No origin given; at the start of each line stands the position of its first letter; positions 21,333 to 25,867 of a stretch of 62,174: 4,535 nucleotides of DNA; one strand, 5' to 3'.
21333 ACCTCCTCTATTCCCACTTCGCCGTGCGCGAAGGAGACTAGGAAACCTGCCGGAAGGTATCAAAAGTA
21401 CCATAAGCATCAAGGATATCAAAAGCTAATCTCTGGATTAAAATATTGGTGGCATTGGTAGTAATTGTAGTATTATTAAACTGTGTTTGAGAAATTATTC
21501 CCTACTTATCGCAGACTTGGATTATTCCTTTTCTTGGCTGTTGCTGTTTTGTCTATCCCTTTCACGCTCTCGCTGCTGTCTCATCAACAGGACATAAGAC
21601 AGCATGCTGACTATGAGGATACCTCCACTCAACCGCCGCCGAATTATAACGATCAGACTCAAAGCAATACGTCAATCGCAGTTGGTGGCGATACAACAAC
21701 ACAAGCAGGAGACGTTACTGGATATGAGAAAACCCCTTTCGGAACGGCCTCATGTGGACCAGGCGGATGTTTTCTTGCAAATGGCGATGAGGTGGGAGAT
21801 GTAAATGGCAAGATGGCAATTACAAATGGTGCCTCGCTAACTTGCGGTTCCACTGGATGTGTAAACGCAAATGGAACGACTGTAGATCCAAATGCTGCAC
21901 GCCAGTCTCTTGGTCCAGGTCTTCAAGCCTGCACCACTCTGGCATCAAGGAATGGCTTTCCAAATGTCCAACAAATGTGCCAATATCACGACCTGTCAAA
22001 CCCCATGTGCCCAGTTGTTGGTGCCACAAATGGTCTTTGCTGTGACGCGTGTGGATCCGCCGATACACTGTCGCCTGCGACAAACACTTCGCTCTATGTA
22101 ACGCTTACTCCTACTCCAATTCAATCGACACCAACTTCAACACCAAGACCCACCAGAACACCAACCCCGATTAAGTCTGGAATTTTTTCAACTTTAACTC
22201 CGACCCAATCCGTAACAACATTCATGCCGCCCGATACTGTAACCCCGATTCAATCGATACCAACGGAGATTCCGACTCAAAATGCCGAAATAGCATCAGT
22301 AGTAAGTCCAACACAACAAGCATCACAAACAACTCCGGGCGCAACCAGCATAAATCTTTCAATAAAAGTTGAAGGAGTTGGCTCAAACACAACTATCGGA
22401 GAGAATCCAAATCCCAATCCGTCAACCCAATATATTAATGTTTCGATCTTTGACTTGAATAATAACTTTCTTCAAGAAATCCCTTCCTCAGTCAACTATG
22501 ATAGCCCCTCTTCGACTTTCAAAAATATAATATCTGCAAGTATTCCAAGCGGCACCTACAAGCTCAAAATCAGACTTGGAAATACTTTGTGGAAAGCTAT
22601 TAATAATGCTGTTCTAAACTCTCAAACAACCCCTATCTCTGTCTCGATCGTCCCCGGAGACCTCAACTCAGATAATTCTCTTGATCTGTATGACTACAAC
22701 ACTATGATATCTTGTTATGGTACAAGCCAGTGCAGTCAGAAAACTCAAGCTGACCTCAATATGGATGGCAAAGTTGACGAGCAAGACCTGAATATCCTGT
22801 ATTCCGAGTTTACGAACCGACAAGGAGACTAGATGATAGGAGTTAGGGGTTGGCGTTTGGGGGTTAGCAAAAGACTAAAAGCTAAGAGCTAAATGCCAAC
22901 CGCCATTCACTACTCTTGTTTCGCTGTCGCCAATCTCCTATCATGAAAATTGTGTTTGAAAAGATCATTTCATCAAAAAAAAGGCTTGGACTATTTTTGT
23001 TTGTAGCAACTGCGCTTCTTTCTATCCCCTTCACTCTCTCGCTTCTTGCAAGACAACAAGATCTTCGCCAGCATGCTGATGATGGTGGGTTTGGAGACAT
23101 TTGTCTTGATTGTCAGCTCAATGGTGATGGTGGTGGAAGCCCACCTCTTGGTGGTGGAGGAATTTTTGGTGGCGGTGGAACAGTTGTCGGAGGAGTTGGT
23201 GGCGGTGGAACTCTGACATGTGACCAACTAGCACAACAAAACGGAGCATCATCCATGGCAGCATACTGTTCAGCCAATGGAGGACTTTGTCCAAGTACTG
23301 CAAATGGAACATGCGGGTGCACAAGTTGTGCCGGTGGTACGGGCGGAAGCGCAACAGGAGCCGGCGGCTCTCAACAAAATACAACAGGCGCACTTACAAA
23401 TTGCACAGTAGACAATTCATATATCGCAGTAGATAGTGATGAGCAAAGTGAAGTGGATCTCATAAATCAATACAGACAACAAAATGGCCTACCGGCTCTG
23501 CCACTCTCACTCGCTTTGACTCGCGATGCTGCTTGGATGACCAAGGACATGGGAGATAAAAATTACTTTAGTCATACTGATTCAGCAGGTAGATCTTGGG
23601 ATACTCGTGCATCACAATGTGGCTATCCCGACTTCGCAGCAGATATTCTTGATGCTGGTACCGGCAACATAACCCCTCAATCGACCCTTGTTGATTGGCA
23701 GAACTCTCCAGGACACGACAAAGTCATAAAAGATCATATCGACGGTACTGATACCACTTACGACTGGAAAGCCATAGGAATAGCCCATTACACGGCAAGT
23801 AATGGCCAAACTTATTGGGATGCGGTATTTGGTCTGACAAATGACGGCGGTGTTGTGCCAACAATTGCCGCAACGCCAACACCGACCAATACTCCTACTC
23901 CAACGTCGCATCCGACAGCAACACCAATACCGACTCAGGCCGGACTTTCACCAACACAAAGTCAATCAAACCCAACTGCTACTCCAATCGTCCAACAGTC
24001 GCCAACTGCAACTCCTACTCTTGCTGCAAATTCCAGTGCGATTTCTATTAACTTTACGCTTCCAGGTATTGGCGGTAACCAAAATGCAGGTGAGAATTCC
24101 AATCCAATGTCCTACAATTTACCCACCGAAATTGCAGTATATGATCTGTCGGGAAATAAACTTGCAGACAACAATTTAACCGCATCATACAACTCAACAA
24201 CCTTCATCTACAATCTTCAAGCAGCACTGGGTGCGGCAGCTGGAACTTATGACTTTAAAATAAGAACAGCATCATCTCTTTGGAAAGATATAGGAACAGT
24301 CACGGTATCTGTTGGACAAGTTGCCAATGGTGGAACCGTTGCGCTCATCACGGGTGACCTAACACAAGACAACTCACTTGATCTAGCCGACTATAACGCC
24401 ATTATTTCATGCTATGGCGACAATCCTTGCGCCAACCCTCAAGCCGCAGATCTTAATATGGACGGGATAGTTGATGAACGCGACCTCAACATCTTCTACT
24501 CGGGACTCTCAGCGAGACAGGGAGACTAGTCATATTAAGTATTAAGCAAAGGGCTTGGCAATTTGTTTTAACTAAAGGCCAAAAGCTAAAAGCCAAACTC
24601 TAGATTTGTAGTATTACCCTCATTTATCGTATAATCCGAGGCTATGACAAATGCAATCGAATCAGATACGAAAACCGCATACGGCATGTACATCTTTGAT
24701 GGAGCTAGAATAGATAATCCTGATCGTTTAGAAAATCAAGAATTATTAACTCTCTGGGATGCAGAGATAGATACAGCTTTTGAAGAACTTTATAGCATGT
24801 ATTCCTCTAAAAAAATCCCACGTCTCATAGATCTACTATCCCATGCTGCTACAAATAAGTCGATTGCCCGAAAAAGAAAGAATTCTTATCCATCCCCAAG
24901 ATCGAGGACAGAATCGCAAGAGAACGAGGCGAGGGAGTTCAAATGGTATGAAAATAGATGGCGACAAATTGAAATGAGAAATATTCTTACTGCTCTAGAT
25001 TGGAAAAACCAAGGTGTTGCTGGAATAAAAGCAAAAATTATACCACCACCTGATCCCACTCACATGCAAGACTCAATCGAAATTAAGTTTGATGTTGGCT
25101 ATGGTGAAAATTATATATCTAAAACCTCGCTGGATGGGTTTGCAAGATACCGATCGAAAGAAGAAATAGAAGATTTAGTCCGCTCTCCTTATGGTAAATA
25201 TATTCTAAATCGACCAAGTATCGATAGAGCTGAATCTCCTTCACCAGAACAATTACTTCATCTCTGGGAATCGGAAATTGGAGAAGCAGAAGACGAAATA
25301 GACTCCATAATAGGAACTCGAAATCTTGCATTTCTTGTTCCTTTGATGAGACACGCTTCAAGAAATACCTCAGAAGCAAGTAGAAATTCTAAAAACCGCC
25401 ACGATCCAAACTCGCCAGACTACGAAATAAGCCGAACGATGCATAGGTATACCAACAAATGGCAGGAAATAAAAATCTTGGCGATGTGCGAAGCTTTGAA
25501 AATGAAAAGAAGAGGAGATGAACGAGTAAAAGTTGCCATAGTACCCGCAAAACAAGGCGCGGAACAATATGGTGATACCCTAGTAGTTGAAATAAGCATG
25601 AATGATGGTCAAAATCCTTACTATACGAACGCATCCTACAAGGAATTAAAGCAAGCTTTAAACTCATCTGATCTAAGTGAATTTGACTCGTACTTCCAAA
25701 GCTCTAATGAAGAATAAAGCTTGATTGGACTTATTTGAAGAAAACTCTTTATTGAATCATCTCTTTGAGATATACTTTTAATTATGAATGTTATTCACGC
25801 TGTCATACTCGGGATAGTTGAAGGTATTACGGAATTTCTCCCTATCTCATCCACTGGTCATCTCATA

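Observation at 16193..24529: Tandem cassette of four dockerin-tailed secreted proteins with exchangeable heads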

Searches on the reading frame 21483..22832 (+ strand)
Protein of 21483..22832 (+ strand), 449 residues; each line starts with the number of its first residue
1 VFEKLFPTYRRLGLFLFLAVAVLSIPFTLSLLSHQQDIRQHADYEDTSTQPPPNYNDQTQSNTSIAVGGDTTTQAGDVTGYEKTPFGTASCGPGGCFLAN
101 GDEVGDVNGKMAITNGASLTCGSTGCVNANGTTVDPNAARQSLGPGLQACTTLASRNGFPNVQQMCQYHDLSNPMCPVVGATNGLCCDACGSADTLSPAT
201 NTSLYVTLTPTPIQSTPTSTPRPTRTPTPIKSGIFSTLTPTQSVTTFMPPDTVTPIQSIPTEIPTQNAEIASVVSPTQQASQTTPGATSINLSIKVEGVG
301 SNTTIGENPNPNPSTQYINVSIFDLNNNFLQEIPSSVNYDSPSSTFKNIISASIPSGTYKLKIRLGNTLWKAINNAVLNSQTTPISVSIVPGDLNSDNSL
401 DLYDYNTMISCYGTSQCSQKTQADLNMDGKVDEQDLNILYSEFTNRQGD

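Call 3: search_protein_families(library=pfam, proteins=[window:21483-22832:+], max_evalue=1)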
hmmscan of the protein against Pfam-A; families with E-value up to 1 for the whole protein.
window:21483-22832:+ (449 aa): 3 families
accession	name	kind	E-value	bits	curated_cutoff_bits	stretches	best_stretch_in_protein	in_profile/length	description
PF00404.24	Dockerin_1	-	1.8e-07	31.7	22.9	1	391-439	1-52/57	Dockerin type I domain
PF13517.12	FG-GAP_3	-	0.00027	21.9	26.9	1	360-403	19-60/61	FG-GAP-like repeat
PF13202.12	EF-hand_5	-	0.16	12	25.9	1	422-437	7-22/25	EF hand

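Call 10: find_encoding_contigs(protein=window:21483-22832:+, flank=10000, max_places=6)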
Protein window:21483-22832:+ (449 aa): 2 contigs read that carry it; 2 places shown.
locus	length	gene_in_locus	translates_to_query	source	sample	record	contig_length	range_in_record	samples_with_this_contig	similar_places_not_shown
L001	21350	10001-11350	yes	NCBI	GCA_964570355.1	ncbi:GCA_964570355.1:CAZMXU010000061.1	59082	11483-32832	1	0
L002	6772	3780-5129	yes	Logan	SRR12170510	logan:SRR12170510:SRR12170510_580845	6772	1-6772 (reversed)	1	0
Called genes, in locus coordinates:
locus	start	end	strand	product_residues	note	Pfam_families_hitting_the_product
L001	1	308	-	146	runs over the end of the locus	-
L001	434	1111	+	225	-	-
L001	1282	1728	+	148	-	PF01371:Trp_repressor (weak)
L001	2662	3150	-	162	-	-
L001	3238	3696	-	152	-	-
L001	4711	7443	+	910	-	-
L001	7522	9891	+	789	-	PF14295:PAN_4 (weak), PF00404:Dockerin_1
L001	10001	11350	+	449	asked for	PF00404:Dockerin_1 (weak)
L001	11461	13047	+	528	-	PF00188:CAP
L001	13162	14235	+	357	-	-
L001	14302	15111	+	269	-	PF02673:BacA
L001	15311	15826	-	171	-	-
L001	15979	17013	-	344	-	PF09134:Invasin_D3, PF02369:Big_1, PF00041:fn3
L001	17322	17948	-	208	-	PF00156:Pribosyltran (weak)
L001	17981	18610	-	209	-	-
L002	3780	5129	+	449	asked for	PF00404:Dockerin_1 (weak)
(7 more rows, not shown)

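Call 13: search_protein_families(library=ncbifam, proteins=[window:21483-22832:+], max_evalue=0.1)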
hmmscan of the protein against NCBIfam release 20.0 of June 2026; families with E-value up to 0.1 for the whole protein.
window:21483-22832:+ (449 aa): 0 families

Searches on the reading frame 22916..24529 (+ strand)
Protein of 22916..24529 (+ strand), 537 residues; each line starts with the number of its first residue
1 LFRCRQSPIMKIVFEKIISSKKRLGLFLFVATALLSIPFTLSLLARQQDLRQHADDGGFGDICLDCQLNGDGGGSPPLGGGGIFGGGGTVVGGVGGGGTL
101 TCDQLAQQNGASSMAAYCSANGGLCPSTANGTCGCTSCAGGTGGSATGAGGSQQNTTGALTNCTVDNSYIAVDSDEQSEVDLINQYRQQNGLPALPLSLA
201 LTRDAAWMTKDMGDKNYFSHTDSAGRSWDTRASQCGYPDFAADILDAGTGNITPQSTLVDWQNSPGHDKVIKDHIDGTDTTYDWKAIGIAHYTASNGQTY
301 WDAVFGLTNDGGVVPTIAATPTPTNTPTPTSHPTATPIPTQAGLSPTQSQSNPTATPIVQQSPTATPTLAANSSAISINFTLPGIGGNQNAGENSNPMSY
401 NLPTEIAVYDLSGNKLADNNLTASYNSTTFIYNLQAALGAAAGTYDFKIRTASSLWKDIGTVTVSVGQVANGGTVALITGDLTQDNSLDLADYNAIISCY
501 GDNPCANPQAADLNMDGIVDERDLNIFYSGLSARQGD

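Call 3: search_protein_families(library=pfam, proteins=[window:22916-24529:+], max_evalue=1)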
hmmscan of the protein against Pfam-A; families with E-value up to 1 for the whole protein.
window:22916-24529:+ (537 aa): 4 families
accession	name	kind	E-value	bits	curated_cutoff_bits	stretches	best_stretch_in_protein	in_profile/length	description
PF00188.32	CAP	-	1.9e-07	32.4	21.1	1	180-299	1-110/117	Cysteine-rich secretory protein family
PF00404.24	Dockerin_1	-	0.00025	21.6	22.9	1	480-526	2-51/57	Dockerin type I domain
PF13517.12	FG-GAP_3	-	0.068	14.2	26.9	0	458-490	31-59/61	FG-GAP-like repeat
PF15394.11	DUF4616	-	0.13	11.7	27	1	126-186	11-70/524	Domain of unknown function (DUF4616)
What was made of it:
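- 23453..23812 (+): D CAP (PR-1/YkwD-like) domain (aa 180-299). Pfam CAP 32.4 bits, above the cut-off of 21.1 (call 3).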

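Call 13: search_protein_families(library=ncbifam, proteins=[window:22916-24529:+], max_evalue=0.1)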
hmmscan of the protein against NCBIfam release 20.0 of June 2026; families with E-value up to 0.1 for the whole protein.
window:22916-24529:+ (537 aa): 4 families
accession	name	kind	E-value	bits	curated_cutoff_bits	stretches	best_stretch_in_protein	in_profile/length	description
TIGR02909.1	spore_YkwD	subfamily_domain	3.9e-12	46.2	171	1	174-305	3-125/127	uncharacterized protein, YkwD family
NF052539.1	DivAsocLipDalA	equivalog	3.8e-07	30.1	200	1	177-305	49-168/169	divisome-associated lipoprotein DalA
NF041540.1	dockerin_GC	domain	0.019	15.4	29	1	480-528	10-60/67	GC-type dockerin domain-anchored protein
TIGR04183.1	Por_Secre_tail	domain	0.026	14.5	23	1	398-452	15-61/72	T9SS type A sorting domain-containing protein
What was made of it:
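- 23453..23812 (+): TIGR02909 YkwD E=3.9e-12, but below its own cut-off (call 13).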

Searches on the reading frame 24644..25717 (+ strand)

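Call 3: search_protein_families(library=pfam, proteins=[window:24644-25717:+], max_evalue=1)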
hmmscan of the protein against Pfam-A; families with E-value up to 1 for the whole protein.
window:24644-25717:+ (357 aa): 1 family
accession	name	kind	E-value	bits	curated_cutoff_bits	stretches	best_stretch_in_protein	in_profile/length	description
PF10521.14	Tti2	-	0.18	11.8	25.2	0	61-111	50-102/279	Tti2 family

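Call 13: search_protein_families(library=ncbifam, proteins=[window:24644-25717:+], max_evalue=0.1)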
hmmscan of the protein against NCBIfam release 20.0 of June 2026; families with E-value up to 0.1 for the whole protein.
window:24644-25717:+ (357 aa): 0 families
